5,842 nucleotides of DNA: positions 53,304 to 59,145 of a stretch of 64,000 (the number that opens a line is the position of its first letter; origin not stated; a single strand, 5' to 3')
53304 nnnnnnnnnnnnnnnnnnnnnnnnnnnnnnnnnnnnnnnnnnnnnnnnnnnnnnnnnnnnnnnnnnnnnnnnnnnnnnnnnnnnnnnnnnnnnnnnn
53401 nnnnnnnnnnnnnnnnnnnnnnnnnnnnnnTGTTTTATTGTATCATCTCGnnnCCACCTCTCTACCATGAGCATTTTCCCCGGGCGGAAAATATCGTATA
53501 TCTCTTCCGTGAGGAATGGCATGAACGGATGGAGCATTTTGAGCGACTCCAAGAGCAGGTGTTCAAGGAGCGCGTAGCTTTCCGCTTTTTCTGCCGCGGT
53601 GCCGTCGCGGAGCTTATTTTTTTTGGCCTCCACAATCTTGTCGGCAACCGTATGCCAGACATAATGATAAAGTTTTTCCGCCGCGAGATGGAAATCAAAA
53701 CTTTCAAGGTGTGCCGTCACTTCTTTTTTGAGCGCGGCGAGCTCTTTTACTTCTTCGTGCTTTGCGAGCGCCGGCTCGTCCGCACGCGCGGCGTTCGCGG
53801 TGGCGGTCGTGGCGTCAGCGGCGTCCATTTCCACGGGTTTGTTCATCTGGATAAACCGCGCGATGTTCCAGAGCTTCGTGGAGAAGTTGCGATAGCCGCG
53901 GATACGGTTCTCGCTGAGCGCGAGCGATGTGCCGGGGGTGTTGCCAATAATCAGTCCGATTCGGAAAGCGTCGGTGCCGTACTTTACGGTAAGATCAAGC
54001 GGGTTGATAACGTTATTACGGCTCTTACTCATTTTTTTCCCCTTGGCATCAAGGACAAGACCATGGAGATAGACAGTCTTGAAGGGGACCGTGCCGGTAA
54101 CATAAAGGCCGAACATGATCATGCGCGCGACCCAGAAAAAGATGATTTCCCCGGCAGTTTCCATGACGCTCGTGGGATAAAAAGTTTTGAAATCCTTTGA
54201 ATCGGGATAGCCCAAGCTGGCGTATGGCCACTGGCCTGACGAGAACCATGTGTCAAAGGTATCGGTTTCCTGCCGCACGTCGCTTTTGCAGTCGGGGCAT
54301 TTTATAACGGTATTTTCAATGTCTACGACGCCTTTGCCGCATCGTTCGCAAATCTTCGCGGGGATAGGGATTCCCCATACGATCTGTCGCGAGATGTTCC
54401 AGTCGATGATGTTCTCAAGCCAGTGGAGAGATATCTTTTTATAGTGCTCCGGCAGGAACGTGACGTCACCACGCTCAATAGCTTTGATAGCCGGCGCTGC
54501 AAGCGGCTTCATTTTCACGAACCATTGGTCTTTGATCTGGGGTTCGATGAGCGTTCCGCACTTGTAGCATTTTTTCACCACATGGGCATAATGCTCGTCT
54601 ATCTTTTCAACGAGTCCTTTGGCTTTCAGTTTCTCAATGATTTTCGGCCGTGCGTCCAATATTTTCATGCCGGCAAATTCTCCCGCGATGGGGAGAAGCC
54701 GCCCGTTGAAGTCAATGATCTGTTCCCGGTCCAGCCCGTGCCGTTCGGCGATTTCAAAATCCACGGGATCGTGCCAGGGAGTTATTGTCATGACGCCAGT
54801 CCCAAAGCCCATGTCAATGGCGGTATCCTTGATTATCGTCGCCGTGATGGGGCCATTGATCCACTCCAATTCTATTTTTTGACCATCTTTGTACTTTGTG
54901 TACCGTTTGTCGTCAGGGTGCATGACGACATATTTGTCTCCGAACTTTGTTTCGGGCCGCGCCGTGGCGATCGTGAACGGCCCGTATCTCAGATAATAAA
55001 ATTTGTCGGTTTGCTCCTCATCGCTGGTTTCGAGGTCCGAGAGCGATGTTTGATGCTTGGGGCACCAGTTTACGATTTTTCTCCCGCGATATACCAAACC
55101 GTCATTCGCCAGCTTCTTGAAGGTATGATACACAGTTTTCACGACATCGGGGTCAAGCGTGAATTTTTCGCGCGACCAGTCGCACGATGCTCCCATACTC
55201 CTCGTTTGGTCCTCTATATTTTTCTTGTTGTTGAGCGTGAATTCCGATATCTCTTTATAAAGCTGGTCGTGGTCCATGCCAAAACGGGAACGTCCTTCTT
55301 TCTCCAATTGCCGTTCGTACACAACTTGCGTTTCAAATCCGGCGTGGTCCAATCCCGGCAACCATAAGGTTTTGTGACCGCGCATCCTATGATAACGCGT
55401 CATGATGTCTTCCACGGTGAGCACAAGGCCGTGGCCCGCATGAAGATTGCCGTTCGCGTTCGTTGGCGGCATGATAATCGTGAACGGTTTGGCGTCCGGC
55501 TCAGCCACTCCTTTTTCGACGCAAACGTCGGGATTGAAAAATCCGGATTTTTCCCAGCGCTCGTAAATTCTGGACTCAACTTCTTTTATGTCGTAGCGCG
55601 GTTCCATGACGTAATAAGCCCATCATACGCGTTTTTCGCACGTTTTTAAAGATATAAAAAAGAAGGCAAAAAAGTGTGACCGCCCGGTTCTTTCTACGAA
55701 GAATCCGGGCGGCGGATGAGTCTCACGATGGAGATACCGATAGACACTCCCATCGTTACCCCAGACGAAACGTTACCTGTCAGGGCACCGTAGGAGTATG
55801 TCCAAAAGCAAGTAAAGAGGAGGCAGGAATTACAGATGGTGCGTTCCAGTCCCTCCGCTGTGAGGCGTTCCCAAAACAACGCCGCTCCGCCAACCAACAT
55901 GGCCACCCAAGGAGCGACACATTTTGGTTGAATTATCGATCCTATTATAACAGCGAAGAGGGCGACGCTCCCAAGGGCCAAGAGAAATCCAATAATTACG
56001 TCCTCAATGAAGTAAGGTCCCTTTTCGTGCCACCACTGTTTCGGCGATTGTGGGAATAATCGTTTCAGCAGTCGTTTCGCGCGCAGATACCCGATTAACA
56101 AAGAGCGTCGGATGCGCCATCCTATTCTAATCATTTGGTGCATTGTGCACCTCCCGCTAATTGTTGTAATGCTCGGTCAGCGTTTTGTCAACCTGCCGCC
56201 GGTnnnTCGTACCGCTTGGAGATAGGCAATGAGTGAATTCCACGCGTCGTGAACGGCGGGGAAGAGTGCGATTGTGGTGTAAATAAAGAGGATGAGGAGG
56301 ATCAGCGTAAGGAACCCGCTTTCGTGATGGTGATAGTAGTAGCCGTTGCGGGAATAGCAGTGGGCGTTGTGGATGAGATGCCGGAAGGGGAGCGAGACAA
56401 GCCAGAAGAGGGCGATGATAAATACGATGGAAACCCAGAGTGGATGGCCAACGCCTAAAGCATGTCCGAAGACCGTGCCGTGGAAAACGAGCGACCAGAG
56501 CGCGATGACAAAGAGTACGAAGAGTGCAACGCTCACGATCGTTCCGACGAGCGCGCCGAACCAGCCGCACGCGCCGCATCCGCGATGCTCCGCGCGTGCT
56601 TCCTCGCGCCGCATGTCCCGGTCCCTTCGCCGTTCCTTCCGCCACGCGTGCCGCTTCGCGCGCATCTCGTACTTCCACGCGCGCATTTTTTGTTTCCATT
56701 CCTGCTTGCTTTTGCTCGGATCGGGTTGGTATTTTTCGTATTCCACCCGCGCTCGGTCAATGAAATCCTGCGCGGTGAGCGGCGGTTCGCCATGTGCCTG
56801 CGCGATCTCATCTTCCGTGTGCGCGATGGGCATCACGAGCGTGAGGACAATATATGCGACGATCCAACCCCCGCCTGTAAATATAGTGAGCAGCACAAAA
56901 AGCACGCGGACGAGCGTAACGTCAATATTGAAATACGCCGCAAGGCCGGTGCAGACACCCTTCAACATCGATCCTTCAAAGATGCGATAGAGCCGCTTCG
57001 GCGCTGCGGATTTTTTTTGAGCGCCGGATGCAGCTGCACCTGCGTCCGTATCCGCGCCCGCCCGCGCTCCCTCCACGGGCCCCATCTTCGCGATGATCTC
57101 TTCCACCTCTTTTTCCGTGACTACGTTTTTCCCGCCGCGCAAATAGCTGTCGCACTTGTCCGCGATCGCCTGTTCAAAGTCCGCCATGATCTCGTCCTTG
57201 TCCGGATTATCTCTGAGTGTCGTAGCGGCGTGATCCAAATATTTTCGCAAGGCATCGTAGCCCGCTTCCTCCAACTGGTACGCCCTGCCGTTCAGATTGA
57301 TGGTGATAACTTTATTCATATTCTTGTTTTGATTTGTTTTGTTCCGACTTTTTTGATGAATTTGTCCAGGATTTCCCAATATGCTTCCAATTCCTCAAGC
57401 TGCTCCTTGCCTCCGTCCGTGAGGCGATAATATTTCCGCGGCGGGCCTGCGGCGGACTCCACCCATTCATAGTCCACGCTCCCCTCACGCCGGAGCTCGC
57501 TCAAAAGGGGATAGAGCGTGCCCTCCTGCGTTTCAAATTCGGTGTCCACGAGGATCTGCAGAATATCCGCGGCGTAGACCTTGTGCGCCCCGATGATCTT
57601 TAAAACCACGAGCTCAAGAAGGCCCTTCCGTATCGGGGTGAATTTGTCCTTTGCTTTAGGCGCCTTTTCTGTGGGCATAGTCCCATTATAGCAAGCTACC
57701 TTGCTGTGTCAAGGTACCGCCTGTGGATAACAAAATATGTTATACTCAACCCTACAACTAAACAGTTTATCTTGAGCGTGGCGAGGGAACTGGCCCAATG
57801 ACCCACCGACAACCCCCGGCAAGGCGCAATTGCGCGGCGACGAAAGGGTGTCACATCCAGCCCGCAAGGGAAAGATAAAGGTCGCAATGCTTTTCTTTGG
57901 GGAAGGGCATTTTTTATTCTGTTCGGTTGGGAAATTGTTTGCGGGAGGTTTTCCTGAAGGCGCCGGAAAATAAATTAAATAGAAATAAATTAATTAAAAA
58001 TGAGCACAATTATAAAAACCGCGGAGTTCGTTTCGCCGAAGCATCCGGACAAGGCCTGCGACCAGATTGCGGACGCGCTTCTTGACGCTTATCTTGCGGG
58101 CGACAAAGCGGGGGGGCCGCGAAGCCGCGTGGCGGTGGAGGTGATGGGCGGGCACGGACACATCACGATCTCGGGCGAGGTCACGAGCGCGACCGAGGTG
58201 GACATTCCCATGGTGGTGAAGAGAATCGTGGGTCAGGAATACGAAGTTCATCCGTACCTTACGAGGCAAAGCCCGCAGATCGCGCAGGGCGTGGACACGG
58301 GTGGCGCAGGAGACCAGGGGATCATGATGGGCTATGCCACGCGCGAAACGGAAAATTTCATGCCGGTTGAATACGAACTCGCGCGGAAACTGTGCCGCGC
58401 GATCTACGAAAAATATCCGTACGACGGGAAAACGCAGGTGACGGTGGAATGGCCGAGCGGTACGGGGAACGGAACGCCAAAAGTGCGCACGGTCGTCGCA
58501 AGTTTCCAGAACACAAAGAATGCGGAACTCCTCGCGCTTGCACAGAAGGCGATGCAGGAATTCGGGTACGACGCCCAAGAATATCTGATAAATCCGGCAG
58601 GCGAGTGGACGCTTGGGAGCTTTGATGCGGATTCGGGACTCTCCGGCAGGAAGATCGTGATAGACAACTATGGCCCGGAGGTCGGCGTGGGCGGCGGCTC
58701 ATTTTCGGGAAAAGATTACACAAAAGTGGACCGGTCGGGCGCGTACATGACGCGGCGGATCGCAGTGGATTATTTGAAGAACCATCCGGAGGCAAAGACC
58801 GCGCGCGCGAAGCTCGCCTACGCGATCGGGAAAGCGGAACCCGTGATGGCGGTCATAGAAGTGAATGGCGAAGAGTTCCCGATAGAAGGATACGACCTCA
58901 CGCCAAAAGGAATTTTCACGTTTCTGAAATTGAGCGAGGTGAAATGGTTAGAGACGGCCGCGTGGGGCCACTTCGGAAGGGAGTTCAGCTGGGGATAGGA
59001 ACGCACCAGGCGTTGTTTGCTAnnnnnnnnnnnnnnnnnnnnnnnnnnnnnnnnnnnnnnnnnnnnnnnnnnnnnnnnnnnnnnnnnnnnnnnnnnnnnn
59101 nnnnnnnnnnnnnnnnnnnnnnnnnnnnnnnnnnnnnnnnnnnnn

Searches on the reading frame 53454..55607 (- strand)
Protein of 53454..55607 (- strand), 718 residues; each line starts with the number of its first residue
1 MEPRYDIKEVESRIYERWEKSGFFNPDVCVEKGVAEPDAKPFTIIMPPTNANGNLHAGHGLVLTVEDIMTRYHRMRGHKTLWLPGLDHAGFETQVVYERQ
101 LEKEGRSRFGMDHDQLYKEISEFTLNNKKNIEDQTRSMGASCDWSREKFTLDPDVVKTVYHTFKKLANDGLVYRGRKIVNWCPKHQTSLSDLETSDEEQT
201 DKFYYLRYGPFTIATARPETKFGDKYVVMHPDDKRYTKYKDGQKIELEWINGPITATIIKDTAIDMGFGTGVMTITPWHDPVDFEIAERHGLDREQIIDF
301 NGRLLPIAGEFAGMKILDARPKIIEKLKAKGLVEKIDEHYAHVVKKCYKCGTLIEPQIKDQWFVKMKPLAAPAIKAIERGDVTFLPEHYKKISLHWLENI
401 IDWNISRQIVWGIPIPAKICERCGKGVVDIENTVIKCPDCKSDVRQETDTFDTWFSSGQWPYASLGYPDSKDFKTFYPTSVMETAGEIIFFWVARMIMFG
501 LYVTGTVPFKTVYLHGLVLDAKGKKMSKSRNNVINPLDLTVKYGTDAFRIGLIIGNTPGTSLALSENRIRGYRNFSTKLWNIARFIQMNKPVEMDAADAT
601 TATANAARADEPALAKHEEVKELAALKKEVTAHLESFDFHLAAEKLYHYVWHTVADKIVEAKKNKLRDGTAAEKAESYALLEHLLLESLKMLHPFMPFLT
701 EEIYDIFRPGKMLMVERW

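Call 43: search_protein_families(library=pfam, max_evalue=0.00001, proteins=[window:53454-55607:-])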
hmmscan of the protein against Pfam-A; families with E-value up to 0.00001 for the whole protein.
window:53454-55607:- (718 aa): 3 families
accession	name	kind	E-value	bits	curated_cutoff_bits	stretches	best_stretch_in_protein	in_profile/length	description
PF00133.28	tRNA-synt_1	-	1.1e-116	390.5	22.7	1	14-557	2-405/414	tRNA synthetases class I (I, L, M and V)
PF08264.19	Anticodon_1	-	3.8e-23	82.5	25.1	1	621-718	6-104/148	Anticodon-binding domain of tRNA ligase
PF09334.17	tRNA-synt_1g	-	1.6e-20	73.7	20.1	1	51-192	10-133/391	tRNA synthetases class I (M)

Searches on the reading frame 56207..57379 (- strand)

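Call 43: search_protein_families(library=pfam, max_evalue=0.00001, proteins=[window:56207-57379:-])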
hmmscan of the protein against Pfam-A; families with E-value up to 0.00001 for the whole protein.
window:56207-57379:- (391 aa): 1 family
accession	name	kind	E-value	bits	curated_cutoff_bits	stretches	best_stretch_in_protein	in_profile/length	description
PF04024.17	PspC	-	2.4e-19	69.3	25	1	128-185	1-57/58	PspC domain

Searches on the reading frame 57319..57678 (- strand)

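Call 43: search_protein_families(library=pfam, max_evalue=0.00001, proteins=[window:57319-57678:-])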
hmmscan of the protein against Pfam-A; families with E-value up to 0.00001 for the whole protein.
window:57319-57678:- (120 aa): 1 family
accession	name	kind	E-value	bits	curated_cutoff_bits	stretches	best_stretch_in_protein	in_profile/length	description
PF03551.20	PadR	-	6e-19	68.3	27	1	25-96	1-75/75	Transcriptional regulator PadR-like family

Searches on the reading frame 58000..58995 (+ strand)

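Call 44: search_protein_families(library=pfam, max_evalue=0.00001, proteins=[window:58000-58995:+])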
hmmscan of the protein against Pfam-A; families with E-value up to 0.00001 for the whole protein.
window:58000-58995:+ (332 aa): 3 families
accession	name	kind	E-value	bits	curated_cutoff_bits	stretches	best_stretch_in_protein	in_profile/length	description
PF02773.21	S-AdoMet_synt_C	-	2.8e-30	105.5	25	1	206-331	2-136/138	S-adenosylmethionine synthetase, C-terminal domain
PF00438.25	S-AdoMet_synt_N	-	5.6e-20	72.2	33.1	1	5-78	3-72/99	S-adenosylmethionine synthetase, N-terminal domain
PF02772.21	S-AdoMet_synt_M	-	2e-18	67.1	29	1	102-202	3-119/120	S-adenosylmethionine synthetase, central domain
